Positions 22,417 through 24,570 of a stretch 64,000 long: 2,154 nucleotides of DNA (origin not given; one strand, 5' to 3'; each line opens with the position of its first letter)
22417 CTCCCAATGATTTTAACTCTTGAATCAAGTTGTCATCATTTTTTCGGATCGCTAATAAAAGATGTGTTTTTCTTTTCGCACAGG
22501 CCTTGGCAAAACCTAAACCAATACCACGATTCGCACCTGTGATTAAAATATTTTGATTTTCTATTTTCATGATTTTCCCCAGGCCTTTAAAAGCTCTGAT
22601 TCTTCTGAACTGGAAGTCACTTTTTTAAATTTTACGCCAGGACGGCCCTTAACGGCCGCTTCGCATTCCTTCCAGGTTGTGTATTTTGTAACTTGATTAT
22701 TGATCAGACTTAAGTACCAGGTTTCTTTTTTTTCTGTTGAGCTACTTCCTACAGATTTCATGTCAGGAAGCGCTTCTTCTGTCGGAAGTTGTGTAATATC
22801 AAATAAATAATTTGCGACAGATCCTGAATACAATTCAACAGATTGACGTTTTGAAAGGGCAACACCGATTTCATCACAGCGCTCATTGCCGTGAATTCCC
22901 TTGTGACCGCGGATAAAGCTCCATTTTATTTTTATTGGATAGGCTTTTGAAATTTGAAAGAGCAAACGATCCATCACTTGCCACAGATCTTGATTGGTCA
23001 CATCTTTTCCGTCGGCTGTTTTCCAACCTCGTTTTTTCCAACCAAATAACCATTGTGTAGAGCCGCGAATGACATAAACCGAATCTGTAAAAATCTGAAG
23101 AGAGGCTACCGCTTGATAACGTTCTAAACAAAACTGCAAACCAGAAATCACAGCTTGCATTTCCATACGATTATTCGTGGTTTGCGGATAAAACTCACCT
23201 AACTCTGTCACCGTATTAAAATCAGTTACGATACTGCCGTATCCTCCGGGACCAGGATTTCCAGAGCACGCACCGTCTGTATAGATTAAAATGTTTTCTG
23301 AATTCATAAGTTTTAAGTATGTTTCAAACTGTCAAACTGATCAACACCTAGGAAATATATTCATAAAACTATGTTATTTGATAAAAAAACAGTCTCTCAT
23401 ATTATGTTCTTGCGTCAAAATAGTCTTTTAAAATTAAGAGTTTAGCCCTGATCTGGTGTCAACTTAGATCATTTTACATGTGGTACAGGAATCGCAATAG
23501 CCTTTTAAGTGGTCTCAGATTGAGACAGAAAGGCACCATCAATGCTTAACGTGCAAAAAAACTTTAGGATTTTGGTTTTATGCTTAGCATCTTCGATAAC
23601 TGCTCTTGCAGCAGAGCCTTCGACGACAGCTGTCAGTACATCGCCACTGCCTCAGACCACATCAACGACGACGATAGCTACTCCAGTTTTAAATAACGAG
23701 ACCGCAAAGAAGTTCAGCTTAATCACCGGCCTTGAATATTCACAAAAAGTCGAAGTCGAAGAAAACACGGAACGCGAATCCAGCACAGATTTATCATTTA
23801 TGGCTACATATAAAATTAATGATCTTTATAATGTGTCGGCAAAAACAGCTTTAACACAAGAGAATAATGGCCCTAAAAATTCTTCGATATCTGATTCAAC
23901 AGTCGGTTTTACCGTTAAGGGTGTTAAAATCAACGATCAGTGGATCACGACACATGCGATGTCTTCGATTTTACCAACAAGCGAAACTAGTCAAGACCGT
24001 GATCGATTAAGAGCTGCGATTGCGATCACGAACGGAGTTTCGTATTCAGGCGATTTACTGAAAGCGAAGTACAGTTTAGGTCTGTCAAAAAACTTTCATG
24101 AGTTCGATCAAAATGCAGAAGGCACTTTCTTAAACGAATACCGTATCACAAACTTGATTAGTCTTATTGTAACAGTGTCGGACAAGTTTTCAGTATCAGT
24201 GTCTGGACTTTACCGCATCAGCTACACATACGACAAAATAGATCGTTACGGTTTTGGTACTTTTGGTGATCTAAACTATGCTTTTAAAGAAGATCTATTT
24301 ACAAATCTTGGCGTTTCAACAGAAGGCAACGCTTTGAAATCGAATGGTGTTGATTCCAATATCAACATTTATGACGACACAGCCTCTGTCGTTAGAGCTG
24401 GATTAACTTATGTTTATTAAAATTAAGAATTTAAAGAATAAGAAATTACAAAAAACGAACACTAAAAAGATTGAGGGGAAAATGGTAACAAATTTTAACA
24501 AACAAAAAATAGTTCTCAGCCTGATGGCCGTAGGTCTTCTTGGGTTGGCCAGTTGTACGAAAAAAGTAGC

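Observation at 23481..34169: Tandem 'beta-barrel + giant lipoprotein Met-zincin' modules: candidate dedicated protease export/display system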

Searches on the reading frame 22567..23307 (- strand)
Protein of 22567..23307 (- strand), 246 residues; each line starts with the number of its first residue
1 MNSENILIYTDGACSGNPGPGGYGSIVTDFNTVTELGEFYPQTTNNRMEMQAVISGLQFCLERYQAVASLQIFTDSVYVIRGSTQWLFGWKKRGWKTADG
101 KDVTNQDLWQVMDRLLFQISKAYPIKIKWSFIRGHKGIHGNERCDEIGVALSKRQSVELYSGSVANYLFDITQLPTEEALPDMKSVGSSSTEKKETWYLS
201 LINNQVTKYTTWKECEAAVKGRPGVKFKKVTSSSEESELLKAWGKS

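Call 73: search_protein_families(library=pfam, proteins=[window:22567-23307:-], max_evalue=0.00001)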
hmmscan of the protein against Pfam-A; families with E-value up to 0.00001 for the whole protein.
window:22567-23307:- (246 aa): 1 family
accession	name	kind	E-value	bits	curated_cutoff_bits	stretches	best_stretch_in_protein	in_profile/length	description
PF00075.30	RNase_H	-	7e-39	133.7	25.8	1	5-147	3-135/141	RNase H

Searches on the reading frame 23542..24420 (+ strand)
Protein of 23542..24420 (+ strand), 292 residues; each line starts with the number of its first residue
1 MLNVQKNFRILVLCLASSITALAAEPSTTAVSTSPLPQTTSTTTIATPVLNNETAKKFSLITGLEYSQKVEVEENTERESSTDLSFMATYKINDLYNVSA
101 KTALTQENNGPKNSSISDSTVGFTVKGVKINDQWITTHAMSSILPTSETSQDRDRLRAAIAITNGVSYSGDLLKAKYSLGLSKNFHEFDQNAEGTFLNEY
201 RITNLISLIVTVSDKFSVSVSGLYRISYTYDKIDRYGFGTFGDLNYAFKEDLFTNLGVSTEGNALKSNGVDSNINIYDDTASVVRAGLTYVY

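Call 4: search_protein_families(library=pfam, proteins=[window:23542-24420:+], max_evalue=0.1)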
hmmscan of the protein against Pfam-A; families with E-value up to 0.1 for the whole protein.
window:23542-24420:+ (292 aa): 0 families

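Call 5: search_protein_families(library=ncbifam, proteins=[window:23542-24420:+], max_evalue=0.1)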
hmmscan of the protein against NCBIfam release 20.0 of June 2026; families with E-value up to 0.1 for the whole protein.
window:23542-24420:+ (292 aa): 0 families
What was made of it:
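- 23542..24420 (+): B1: 292-aa outer-membrane beta-barrel protein of an unclassified family, with a Sec signal peptide, a Ser/Thr/Pro-rich N-terminal linker and C-terminal ...TYVY. No Pfam or NCBIfam hit (calls 4, 5).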

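Call 19: find_homologous_proteins(query=window:23542-24420:+, max_evalue=0.001)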
Query window:23542-24420:+ (292 aa): 23 proteins with E <= 0.001 among 2124 candidates.
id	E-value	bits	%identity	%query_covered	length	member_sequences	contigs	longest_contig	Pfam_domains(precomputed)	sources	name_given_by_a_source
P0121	1.3e-181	619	100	100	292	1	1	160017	-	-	-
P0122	3.2e-178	608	98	100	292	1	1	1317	-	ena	-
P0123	4.1e-178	608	98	100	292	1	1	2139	-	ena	-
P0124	1.6e-174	596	100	97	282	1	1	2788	-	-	-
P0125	1.0e-171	587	98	97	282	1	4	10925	-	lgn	-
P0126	2.9e-170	582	97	97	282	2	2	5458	-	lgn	-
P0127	9.0e-169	577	92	100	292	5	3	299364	-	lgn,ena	-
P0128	9.0e-160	548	89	100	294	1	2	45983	-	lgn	-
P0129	3.9e-156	536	86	100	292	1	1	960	-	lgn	-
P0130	8.0e-152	522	83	100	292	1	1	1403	-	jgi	jgi:hypothetical protein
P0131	2.6e-150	517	83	100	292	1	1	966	-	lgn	-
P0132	1.2e-144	498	94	84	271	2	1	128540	-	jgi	jgi:hypothetical protein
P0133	2.2e-136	471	76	100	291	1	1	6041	-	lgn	-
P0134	3.2e-103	362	98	59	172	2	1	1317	-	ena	-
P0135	3.4e-100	352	59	100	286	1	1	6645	-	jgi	jgi:hypothetical protein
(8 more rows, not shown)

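Call 31: search_protein_families(library=pfam, alignment_id=A2, max_evalue=5)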
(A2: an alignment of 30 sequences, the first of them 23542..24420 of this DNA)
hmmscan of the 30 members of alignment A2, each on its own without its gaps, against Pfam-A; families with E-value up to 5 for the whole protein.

A. member 1, window:23542-24420:+ (292 aa): 0 families

B. families by the number of members that match (of 30 scanned): 17 families
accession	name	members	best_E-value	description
PF10677.15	DUF2490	9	0.005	Protein of unknown function (DUF2490)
PF13505.12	OMP_b-brl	2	0.0012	Outer membrane protein beta-barrel domain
PF04338.18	DUF481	2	0.0023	Protein of unknown function, DUF481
PF19838.5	LptD_2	2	0.0066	LptD protein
PF07086.17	Jagunal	1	0.013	Jagunal, ER re-organisation during oogenesis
PF11812.13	DUF3333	1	0.059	Domain of unknown function (DUF3333)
PF20841.2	NtrZ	1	0.065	NtrZ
PF19089.6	DUF5777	1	0.065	Membrane bound beta barrel domain (DUF5777)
PF21827.1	New_glue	1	0.085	New glue protein family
PF25669.1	SMP_MUG190-like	1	0.12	MUG190-like SMP domain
PF12679.13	ABC2_membrane_2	1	0.16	ABC-2 family transporter protein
PF13786.12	DUF4179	1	0.17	Domain of unknown function (DUF4179)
PF13425.11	O-antigen_lig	1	0.19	O-antigen ligase like membrane protein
PF23487.1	Ig_TMEM132_6th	1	0.2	TMEM132 sixth domain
PF06333.17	Med13_C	1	0.26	Mediator complex subunit 13 C-terminal domain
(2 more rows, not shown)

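Call 39: search_protein_representatives(alignment_id=A2)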
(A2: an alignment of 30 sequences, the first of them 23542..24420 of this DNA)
Query: 30 sequences, 301 profile positions. Proteins with E-value up to 0.001 (for the whole library): 1101; up to 1e-10: 886; up to 1e-30: 413. The best 150 are listed.
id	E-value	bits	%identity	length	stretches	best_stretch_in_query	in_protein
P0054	3.6e-114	397.4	-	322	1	2-301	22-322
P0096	3.9e-107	374.3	-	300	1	1-301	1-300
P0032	9.8e-102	356.6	-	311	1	4-300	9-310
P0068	1.3e-100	352.9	-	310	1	1-298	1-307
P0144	9.3e-96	337.0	-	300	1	1-301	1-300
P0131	4.9e-95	334.6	-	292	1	12-301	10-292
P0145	2.2e-94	332.4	-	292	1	1-301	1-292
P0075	2.6e-91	322.3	-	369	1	35-301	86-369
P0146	7.2e-91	320.9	-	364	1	28-301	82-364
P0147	3.8e-89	315.2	-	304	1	5-301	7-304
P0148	1.2e-88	313.6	-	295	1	44-301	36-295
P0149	1.3e-87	310.2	-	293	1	1-301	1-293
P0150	7.5e-85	301.1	-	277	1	1-301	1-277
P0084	2.1e-83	296.4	-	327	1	37-301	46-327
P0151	2.3e-81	289.7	-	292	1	48-300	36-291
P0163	9.2e-68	245.0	-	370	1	37-301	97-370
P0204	7.2e-56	206.0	-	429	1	17-301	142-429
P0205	7.8e-56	205.9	-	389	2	42-301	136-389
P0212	2.1e-55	204.5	-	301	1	12-301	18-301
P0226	8.6e-53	195.9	-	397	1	23-299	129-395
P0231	9.7e-52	192.4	-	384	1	37-301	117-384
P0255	6.5e-49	183.1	-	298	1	9-301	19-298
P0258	2.4e-48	181.3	-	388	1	45-301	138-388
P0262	3.5e-48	180.7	-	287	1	35-296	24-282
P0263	4.7e-48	180.3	-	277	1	47-301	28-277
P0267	2.4e-47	178.0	-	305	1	13-300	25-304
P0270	8.3e-47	176.2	-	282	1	17-301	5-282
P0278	2.3e-45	171.5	-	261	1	48-297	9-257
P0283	6.9e-45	169.9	-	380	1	26-300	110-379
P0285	9.0e-45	169.5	-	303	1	12-301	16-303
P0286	1.1e-44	169.3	-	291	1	12-301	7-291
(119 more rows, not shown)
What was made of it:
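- Family size and range: 1101 clusters at 50% identity (call 39).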

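Call 40: find_encoding_contigs(protein=P0286, flank=8000, max_places=3)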
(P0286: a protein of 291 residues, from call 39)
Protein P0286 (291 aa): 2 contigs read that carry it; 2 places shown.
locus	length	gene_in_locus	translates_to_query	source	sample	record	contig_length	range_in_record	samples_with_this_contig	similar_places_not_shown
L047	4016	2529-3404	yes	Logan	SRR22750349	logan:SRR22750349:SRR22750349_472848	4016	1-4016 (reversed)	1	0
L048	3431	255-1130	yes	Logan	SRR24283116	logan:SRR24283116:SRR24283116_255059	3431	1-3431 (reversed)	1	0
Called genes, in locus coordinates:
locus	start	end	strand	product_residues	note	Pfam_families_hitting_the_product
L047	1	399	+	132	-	?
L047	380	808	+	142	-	PF02367:TsaE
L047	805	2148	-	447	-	-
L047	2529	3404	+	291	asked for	-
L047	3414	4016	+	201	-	?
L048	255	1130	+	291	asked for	-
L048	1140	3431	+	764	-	?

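Call 45: find_encoding_contigs(protein=P0263, flank=8000, max_places=2)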
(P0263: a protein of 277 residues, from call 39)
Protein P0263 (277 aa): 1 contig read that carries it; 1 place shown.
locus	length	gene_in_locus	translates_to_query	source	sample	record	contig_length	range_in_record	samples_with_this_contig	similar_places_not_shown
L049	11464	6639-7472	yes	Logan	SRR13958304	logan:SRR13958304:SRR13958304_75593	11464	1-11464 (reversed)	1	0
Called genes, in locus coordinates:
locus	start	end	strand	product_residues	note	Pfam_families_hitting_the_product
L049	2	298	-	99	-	?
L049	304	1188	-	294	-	PF28082:ZorA-like_t1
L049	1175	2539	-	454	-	PF13487:HD_5, PF01966:HD (weak)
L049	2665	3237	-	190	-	-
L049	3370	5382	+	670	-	PF01432:Peptidase_M3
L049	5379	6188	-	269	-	PF03734:YkuD (weak)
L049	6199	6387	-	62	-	-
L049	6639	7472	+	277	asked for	-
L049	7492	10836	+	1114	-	PF16313:DUF4953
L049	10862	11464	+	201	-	?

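Call 46: find_encoding_contigs(protein=P0267, flank=8000, max_places=2)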
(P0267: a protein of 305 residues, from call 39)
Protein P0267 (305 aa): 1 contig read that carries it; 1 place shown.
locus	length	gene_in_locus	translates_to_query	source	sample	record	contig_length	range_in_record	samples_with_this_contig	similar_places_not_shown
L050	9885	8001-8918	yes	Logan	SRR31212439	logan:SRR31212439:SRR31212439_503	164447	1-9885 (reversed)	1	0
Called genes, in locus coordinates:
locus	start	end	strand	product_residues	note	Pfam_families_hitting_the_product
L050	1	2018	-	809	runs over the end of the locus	PF16313:DUF4953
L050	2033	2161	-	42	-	-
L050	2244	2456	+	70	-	-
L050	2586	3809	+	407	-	-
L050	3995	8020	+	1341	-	PF16313:DUF4953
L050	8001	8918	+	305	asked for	-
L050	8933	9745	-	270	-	-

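Call 47: find_encoding_contigs(protein=P0270, flank=8000, max_places=2)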
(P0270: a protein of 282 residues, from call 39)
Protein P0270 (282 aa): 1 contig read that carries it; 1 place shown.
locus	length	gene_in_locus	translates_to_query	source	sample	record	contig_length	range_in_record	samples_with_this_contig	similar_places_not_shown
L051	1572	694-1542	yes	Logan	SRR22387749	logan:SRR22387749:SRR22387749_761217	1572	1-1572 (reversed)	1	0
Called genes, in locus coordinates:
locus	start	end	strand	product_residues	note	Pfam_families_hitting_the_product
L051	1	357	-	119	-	?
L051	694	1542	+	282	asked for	-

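Call 48: find_encoding_contigs(protein=P0278, flank=8000, max_places=2)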
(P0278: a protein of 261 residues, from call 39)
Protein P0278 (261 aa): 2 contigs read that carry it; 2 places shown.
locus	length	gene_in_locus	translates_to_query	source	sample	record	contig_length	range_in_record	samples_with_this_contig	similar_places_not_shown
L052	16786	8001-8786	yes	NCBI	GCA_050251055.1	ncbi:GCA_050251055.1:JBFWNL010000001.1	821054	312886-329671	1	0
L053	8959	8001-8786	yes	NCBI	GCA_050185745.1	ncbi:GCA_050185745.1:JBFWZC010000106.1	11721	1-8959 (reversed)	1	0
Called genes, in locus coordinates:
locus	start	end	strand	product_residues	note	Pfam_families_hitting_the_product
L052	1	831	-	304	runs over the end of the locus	PF02899:Phage_int_SAM_1, PF00589:Phage_integrase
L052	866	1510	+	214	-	PF00923:TAL_FSA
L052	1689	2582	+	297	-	-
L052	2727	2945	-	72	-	-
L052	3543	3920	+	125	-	-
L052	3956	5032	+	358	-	PF00487:FA_desaturase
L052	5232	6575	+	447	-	-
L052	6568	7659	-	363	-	PF01636:APH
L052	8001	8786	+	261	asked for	-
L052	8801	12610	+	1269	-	PF16313:DUF4953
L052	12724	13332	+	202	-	PF13568:OMP_b-brl_2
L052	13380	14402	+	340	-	PF00383:dCMP_cyt_deam_1, PF01872:RibD_C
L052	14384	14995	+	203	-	PF00677:Lum_binding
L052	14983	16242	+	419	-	PF00926:DHBP_synthase, PF00925:GTP_cyclohydro2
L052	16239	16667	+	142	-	PF00885:DMRL_synthase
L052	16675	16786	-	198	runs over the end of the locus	-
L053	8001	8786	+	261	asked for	-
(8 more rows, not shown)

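Call 76: list_cluster_members(proteins=[P0278, P0263, P0267, P0270, P0286, P0258, P0212, P0255, P0262, P0285])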
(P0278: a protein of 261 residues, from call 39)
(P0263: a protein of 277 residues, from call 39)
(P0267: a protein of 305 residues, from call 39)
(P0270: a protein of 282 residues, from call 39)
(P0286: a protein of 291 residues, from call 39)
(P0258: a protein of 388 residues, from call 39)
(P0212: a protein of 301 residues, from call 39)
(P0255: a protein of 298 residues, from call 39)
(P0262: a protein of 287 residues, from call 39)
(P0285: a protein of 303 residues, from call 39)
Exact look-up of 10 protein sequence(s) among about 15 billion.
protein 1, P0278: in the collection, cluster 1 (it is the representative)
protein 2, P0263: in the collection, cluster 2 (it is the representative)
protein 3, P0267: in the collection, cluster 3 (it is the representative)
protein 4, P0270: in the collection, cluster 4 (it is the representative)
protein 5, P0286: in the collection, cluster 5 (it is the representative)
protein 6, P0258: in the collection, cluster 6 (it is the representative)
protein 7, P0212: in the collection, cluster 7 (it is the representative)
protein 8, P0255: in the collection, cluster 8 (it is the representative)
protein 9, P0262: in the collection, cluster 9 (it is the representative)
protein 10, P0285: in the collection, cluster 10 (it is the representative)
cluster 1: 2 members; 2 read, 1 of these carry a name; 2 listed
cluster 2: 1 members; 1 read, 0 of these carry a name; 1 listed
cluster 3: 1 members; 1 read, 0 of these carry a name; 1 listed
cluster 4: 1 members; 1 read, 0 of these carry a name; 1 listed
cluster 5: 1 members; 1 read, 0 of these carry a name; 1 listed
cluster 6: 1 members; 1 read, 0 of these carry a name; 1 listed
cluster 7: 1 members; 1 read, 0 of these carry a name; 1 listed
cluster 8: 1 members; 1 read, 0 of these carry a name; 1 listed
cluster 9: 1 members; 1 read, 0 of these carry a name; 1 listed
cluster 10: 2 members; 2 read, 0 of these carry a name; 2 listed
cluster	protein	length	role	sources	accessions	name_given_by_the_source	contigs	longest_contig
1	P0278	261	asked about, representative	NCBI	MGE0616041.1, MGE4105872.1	MAG: hypothetical protein AB7P04_10395 [Bacteriovoracia bacterium]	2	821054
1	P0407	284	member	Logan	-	-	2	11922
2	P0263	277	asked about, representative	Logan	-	-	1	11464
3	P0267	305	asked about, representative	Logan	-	-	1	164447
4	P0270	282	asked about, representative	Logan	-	-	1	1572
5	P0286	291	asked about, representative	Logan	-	-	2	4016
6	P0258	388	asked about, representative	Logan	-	-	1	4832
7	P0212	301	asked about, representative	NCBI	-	-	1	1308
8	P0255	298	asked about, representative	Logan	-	-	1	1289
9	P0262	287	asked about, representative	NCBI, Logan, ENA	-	-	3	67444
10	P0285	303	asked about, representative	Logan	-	-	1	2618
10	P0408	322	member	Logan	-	-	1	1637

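Call 77: find_encoding_contigs(protein=P0262, flank=7000, max_places=1)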
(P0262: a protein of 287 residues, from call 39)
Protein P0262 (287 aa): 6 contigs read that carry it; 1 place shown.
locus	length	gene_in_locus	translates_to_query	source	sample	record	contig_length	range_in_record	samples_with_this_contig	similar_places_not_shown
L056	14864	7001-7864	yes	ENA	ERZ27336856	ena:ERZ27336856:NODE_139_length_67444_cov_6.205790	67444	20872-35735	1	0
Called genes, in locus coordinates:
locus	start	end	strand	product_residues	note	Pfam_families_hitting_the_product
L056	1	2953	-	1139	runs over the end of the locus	-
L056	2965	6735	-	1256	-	PF16313:DUF4953 (weak)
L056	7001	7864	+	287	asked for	-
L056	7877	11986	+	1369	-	PF16313:DUF4953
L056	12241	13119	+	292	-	-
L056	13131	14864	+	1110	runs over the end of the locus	PF16313:DUF4953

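Call 78: find_encoding_contigs(protein=P0258, flank=7000, max_places=1)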
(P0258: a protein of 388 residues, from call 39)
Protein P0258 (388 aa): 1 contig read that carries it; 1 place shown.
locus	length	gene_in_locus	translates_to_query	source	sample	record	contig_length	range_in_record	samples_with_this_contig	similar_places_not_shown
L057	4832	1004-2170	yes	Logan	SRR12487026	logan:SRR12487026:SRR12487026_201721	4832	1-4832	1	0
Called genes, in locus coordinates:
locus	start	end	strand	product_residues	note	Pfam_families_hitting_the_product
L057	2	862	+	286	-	?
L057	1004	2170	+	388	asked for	-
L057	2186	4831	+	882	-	?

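Call 89: search_solved_structures(query=A2, max_evalue=10)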
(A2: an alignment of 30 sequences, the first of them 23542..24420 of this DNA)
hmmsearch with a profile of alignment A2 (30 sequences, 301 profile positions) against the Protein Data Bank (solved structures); distinct sequences matched with E-value up to 10: 1.
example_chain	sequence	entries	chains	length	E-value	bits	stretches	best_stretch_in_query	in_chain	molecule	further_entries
7uz6_L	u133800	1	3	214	0.093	15.1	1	182-214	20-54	M8a-28 Fab light chain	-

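Call 91: search_protein_families(library=pfam, proteins=[P0204, P0226, P0258, P0231, P0283, P0205, P0163, P0146], max_evalue=0.01)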
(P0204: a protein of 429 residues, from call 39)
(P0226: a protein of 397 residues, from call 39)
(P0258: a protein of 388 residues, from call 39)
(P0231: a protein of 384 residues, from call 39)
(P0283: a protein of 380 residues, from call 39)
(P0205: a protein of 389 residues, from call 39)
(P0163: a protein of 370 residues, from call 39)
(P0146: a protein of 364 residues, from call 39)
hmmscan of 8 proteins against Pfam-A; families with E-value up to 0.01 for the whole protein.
P0204 (429 aa): 0 families

P0226 (397 aa): 2 families
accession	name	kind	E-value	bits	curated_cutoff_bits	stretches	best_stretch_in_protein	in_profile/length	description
PF13505.12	OMP_b-brl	-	0.00076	20.1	28.7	1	256-380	39-163/175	Outer membrane protein beta-barrel domain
PF25222.1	DUF7840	-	0.0092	16.1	27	0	255-365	102-206/224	Domain of unknown function (DUF7840)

P0258 (388 aa): 0 families

P0231 (384 aa): 0 families

P0283 (380 aa): 0 families

P0205 (389 aa): 0 families

P0163 (370 aa): 0 families

P0146 (364 aa): 1 family
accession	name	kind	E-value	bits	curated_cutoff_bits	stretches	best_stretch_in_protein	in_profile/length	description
PF10677.15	DUF2490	-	0.0033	17.6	29.8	1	276-337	10-60/186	Protein of unknown function (DUF2490)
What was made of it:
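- On SLAM / T11SS: No TPR Pfam hit (calls 4, 91).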
